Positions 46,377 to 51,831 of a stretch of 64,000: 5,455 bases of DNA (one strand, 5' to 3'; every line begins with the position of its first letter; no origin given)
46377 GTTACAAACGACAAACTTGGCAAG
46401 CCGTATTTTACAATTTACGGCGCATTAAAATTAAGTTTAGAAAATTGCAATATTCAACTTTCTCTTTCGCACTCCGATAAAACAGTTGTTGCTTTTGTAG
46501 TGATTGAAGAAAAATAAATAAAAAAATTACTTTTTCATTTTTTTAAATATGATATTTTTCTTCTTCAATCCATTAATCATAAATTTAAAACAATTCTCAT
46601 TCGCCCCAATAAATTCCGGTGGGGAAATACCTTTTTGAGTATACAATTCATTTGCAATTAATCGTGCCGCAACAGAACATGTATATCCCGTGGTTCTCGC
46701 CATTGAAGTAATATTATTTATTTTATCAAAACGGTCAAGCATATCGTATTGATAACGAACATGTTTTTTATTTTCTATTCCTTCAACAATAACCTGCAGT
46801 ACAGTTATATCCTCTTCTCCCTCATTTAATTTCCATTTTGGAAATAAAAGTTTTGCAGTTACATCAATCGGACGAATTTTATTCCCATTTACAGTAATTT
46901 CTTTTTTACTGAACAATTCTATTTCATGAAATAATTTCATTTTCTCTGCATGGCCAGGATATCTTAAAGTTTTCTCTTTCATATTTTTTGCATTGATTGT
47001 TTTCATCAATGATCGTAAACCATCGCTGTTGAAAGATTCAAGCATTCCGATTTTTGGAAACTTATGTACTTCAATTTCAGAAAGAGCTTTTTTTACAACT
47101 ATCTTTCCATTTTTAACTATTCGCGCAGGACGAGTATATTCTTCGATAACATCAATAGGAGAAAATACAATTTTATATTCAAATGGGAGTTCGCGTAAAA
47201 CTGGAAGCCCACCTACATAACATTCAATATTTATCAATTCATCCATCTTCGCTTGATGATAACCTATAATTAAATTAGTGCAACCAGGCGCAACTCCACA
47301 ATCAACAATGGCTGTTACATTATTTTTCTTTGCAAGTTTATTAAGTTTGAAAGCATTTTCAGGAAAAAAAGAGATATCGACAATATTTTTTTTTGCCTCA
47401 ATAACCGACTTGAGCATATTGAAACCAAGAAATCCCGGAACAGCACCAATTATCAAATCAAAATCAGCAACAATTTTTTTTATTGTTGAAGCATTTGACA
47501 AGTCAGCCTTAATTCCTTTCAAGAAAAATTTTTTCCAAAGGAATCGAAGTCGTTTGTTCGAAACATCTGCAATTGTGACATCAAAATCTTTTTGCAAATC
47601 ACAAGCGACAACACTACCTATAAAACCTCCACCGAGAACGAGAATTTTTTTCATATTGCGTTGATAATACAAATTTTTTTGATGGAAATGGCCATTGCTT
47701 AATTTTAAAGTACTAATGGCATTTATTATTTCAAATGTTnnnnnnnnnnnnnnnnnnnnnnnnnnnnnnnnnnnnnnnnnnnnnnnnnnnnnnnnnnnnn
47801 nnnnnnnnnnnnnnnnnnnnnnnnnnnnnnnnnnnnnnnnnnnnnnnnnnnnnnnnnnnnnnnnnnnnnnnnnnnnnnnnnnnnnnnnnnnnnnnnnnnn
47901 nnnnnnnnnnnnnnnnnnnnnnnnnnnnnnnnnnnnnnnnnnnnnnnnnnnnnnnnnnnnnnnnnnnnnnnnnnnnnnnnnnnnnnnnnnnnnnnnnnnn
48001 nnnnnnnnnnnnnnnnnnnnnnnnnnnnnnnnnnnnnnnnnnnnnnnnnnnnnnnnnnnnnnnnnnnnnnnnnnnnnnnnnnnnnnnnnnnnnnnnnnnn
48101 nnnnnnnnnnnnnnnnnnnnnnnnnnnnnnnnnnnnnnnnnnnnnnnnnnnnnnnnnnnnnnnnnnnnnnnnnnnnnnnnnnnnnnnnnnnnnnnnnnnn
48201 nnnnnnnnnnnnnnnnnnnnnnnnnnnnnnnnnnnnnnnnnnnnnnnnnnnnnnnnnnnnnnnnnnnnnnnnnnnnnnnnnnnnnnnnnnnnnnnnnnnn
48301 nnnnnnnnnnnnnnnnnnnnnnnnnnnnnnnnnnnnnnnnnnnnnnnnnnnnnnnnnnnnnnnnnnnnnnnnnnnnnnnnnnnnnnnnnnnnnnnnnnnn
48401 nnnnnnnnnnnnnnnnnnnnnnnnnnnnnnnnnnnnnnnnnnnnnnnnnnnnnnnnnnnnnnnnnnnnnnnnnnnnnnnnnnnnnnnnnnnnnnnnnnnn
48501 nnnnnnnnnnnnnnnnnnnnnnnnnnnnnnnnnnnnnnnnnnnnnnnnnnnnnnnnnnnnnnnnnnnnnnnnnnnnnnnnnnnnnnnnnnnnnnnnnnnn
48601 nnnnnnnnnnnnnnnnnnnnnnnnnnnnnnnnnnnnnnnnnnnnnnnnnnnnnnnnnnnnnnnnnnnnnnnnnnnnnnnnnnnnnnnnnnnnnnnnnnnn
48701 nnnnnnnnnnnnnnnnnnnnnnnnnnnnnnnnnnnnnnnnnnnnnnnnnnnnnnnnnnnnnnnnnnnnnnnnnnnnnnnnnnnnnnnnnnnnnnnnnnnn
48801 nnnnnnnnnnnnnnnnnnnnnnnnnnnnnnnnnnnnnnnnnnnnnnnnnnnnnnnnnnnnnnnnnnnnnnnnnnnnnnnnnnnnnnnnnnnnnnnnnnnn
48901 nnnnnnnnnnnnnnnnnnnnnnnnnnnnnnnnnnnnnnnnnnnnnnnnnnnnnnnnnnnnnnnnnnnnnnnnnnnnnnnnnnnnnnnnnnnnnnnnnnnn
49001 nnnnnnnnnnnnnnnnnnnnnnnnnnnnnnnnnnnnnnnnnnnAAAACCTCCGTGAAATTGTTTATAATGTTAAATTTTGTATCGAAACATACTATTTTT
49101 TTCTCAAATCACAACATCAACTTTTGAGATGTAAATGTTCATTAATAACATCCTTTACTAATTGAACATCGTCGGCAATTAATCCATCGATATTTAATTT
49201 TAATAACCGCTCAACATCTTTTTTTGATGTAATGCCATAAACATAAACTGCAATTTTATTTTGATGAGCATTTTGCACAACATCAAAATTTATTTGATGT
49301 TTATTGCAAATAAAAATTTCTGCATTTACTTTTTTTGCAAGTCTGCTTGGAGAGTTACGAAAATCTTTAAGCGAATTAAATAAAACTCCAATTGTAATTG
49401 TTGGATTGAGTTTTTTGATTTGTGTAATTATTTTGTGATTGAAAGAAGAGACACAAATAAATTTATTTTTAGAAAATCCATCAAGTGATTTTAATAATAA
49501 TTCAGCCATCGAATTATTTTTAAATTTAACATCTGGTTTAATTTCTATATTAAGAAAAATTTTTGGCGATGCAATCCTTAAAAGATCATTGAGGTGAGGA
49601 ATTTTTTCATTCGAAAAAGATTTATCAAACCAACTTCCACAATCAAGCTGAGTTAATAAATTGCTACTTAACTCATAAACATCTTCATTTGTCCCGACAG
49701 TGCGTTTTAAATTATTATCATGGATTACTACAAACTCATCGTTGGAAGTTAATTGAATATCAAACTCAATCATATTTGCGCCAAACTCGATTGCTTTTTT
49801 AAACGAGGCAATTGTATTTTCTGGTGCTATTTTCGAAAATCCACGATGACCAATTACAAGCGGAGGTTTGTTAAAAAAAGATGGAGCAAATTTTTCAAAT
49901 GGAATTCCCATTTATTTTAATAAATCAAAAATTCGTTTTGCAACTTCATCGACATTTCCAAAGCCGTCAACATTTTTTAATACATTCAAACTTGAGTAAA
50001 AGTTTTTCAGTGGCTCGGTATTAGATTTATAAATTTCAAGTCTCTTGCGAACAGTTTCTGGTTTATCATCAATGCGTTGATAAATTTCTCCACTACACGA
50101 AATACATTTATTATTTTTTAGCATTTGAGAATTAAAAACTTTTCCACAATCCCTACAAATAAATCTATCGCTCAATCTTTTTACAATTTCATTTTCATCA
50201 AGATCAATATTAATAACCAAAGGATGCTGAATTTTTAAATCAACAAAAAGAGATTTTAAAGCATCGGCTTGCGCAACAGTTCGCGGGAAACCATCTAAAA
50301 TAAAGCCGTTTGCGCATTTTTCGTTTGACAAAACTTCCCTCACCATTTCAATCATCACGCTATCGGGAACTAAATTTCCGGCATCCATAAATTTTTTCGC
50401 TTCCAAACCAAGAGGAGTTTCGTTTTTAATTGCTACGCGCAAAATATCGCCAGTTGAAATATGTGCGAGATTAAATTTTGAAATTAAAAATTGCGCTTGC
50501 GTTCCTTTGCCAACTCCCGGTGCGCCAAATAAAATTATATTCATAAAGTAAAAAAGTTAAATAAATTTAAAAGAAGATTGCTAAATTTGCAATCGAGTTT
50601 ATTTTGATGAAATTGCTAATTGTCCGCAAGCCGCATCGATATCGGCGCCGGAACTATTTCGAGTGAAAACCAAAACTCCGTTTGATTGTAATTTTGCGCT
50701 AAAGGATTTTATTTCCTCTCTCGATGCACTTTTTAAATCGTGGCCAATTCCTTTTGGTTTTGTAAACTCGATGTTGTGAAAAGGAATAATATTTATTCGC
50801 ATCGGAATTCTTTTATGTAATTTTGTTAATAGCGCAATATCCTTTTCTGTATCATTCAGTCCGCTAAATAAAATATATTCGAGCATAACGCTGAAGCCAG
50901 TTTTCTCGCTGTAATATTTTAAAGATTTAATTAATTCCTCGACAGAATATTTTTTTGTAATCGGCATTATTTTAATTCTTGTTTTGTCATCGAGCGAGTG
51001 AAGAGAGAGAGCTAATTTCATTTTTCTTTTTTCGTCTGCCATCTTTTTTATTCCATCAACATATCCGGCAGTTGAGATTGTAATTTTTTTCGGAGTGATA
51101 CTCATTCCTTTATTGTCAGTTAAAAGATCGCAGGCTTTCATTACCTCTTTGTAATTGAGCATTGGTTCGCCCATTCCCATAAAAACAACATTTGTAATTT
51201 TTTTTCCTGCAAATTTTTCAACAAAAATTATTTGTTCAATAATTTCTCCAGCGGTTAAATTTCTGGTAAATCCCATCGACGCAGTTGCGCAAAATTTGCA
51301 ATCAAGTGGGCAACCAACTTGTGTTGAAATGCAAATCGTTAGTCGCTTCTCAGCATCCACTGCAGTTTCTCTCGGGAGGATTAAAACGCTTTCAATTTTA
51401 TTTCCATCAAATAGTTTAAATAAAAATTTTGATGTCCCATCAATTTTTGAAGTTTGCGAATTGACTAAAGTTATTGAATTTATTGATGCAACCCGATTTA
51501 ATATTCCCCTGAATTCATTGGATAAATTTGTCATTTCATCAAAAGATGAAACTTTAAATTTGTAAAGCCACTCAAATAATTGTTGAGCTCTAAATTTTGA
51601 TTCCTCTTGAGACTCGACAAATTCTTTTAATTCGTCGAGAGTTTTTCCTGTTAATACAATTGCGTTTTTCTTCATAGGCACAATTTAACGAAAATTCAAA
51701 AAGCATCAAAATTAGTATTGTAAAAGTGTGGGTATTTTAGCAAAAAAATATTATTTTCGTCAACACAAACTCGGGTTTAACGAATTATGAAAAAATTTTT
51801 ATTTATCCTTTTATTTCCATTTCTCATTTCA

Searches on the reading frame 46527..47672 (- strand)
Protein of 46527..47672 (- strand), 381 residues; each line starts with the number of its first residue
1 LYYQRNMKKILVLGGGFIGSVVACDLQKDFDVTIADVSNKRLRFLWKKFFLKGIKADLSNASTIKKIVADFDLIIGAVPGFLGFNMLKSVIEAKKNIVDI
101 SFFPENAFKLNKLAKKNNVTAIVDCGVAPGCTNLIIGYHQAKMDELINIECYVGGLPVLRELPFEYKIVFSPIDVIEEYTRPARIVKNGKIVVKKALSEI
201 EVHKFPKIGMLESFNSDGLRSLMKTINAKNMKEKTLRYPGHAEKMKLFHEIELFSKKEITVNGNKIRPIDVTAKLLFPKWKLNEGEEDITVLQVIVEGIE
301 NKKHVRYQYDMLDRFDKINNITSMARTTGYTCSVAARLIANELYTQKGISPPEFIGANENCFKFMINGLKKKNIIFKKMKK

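Call 64: search_protein_families(library=pfam, proteins=[window:46527-47672:-], max_evalue=0.00001)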
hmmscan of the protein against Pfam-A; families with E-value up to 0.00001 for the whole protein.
window:46527-47672:- (381 aa): 3 families
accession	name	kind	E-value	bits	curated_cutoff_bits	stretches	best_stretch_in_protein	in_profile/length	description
PF16653.10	Sacchrp_dh_C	-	3.6e-45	155.6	31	1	126-372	1-263/265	Saccharopine dehydrogenase C-terminal domain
PF03435.24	Sacchrp_dh_NADP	-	5.8e-15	56.2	25.1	1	10-122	1-129/129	Saccharopine dehydrogenase NADP binding domain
PF01262.27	AlaDh_PNT_C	-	1.2e-06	28.6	23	1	9-78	30-100/214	Alanine dehydrogenase/PNT, C-terminal domain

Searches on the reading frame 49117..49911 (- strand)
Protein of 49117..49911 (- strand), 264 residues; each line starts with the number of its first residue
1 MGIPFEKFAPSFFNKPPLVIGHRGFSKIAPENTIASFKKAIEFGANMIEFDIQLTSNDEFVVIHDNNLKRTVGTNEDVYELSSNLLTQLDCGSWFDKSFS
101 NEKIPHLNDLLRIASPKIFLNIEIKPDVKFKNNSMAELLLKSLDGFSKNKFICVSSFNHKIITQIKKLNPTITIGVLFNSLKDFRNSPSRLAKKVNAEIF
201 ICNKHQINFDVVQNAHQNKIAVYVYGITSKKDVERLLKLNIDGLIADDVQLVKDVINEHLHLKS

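Call 64: search_protein_families(library=pfam, proteins=[window:49117-49911:-], max_evalue=0.00001)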
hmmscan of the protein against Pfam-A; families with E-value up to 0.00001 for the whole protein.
window:49117-49911:- (264 aa): 1 family
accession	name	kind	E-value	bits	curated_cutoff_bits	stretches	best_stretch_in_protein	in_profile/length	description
PF03009.23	GDPD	-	2.7e-45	155.8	23.6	1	22-250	1-243/244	Glycerophosphoryl diester phosphodiesterase family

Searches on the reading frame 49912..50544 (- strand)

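Call 64: search_protein_families(library=pfam, proteins=[window:49912-50544:-], max_evalue=0.00001)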
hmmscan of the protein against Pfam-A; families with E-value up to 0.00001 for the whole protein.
window:49912-50544:- (210 aa): 3 families
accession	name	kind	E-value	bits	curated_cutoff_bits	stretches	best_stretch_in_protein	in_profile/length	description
PF00406.28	ADK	-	1.5e-52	178.2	26.8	1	5-185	1-148/151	Adenylate kinase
PF13207.12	AAA_17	-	1.6e-25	90.4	27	1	6-125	1-120/136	AAA domain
PF05191.20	ADK_lid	-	2.5e-06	27.7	26.6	1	127-159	1-36/36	Adenylate kinase, active site lid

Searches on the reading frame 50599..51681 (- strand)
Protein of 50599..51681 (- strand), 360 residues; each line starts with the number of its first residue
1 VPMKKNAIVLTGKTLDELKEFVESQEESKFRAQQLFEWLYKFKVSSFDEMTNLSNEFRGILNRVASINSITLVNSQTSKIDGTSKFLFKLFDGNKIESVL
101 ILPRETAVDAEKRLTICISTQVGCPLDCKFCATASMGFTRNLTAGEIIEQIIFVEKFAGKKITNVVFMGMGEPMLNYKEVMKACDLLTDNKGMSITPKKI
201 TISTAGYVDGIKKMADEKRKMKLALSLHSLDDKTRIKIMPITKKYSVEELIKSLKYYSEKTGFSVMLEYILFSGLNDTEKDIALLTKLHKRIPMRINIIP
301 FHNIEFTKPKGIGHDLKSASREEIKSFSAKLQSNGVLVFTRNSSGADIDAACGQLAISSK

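Call 64: search_protein_families(library=pfam, proteins=[window:50599-51681:-], max_evalue=0.00001)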
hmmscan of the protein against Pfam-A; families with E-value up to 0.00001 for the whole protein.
window:50599-51681:- (360 aa): 2 families
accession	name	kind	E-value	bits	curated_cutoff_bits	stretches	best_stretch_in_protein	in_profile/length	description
PF04055.27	Radical_SAM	-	4.2e-18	66.5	29.5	1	118-283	1-163/166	Radical SAM superfamily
PF21016.3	RlmN_N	-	4.4e-17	62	24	1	10-67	3-60/60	Ribosomal RNA large subunit methyltransferase N-terminal domain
